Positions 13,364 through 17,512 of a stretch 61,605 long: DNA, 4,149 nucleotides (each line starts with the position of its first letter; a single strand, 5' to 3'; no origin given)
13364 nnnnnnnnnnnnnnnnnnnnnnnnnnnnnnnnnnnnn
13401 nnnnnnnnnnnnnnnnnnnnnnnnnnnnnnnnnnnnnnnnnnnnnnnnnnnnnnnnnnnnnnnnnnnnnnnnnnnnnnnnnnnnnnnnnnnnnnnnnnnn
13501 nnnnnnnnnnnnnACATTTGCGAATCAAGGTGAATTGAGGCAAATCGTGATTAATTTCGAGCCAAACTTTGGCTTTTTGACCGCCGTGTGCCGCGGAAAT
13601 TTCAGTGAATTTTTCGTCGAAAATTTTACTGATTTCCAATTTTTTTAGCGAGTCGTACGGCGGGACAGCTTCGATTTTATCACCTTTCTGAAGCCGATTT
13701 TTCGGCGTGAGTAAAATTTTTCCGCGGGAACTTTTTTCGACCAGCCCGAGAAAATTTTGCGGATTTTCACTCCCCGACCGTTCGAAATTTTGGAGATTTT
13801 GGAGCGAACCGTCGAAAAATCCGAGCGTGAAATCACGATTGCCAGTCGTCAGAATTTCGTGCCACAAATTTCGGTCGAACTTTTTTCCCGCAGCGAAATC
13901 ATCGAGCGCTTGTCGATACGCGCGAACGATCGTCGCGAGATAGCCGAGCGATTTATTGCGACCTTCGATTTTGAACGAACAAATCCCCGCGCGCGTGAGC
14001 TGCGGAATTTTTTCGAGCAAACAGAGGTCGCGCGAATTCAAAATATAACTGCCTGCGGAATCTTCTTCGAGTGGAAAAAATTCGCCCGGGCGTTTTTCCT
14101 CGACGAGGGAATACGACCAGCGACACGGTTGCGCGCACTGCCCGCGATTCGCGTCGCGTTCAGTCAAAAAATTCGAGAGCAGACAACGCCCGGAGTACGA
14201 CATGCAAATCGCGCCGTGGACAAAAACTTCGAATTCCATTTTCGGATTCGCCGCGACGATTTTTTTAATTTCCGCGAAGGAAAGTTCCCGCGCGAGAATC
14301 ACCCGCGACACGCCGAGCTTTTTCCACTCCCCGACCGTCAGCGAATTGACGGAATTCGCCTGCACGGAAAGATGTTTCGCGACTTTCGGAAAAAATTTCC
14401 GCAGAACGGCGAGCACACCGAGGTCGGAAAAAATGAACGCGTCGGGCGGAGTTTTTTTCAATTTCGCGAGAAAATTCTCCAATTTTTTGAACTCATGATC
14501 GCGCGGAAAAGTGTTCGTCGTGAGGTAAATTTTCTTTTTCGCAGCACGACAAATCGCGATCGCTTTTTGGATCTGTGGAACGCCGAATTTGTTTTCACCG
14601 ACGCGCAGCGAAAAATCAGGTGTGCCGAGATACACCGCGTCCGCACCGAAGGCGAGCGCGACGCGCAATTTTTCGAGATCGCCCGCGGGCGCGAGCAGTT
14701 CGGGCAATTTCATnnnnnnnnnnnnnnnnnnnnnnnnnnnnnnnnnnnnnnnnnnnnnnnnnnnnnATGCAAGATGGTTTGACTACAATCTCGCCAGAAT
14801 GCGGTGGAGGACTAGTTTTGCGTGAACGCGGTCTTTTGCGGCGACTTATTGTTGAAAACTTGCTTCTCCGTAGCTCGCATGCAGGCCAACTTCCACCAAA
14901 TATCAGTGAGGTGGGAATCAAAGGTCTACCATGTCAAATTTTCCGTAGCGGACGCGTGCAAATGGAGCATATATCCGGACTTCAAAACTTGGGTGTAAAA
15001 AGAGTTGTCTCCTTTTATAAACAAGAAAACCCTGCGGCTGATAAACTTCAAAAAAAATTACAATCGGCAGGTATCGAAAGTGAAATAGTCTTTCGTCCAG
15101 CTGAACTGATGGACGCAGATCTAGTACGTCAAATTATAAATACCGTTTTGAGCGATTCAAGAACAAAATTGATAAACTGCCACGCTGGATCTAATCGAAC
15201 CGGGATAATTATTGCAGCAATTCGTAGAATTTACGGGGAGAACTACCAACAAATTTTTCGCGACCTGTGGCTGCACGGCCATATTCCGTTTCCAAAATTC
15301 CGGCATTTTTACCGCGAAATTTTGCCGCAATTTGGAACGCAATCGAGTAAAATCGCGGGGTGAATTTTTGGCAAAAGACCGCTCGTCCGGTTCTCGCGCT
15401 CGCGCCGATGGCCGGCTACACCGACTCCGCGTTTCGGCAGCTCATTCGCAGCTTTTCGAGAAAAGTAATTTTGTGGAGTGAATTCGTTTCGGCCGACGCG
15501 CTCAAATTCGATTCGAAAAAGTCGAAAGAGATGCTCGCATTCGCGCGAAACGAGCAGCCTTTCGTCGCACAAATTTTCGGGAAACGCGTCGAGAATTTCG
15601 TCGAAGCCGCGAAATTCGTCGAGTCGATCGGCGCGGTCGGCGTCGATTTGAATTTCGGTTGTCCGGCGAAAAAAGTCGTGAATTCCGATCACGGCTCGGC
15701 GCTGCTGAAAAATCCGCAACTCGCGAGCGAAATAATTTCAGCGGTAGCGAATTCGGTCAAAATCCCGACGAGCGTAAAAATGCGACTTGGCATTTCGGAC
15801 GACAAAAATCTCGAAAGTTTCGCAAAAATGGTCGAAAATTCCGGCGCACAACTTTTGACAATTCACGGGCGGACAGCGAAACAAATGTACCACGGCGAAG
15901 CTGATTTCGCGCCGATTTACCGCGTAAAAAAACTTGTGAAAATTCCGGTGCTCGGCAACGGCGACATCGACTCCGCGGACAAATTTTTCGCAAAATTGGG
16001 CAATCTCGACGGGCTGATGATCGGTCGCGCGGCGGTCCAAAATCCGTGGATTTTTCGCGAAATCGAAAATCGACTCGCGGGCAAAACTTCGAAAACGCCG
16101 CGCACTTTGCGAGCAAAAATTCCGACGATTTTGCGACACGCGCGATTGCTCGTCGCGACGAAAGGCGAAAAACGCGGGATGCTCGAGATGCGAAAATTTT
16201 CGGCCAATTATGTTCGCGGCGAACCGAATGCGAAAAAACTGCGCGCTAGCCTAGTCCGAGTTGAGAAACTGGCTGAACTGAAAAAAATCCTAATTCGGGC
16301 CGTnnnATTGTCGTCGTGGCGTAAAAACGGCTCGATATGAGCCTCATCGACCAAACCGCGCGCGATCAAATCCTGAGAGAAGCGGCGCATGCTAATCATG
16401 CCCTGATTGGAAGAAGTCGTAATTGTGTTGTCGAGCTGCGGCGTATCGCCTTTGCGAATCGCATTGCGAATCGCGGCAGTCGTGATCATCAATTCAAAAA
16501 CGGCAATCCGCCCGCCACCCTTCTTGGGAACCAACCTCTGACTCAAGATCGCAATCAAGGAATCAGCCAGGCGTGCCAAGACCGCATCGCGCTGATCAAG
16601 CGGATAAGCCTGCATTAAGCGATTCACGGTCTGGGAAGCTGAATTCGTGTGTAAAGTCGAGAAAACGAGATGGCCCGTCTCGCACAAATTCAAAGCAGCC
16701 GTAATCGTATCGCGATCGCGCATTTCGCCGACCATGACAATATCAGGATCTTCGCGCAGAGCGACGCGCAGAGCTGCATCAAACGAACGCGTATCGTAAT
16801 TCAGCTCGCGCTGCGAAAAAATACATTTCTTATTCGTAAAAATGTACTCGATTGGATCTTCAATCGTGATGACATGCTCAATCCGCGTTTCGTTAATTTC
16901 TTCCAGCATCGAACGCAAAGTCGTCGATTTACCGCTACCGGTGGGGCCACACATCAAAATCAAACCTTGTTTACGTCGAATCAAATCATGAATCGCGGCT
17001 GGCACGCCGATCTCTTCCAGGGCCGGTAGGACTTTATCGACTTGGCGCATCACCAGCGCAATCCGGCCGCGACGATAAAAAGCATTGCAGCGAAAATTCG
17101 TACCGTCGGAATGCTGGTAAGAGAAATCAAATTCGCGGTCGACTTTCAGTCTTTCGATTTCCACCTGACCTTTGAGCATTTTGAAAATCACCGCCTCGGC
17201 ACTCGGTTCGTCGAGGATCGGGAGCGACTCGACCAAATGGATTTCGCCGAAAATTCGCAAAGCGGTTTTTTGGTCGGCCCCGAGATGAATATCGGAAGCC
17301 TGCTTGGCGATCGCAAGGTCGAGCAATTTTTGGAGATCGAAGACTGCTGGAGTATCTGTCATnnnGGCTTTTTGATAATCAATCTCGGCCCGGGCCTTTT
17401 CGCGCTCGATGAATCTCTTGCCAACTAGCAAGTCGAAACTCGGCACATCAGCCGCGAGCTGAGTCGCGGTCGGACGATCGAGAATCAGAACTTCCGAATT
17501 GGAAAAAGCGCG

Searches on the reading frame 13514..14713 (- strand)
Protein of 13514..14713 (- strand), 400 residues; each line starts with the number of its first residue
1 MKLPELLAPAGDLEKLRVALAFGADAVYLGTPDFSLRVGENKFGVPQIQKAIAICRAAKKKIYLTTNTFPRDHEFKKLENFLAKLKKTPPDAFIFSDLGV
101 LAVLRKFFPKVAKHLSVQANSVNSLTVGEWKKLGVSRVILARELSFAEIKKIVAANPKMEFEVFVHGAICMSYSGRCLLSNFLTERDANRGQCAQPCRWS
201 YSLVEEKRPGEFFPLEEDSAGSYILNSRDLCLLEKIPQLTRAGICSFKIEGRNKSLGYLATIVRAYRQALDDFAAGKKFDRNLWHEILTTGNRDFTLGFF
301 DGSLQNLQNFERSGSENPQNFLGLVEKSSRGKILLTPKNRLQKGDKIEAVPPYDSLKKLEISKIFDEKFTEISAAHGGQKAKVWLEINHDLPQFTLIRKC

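Call 64: search_protein_families(library=pfam, proteins=[window:13514-14713:-], max_evalue=0.001)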
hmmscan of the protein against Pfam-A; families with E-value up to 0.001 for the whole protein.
window:13514-14713:- (400 aa): 2 families
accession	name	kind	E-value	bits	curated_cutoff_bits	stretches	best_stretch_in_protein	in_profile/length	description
PF01136.24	Peptidase_U32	-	7.3e-85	284.4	22.4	1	76-303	2-230/233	Peptidase family U32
PF16325.11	Peptidase_U32_C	-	5.3e-10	39.8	28.2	1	319-398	3-83/83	Peptidase family U32 C-terminal domain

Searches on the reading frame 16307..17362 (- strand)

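Call 64: search_protein_families(library=pfam, proteins=[window:16307-17362:-], max_evalue=0.001)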
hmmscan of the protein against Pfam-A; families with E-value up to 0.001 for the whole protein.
window:16307-17362:- (352 aa): 4 families
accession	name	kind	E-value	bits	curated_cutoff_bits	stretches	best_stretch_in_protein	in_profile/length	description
PF00437.27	T2SSE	-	1e-48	166.3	24.9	1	6-280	8-280/370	Type II/IV secretion system protein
PF13401.12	AAA_22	-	2.9e-05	24.8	27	1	130-170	3-33/130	AAA domain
PF13671.12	AAA_33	-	0.00011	22.9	27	1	134-161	1-28/143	AAA domain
PF13191.12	AAA_16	-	0.00037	21.5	32.6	1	129-251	21-104/167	AAA ATPase domain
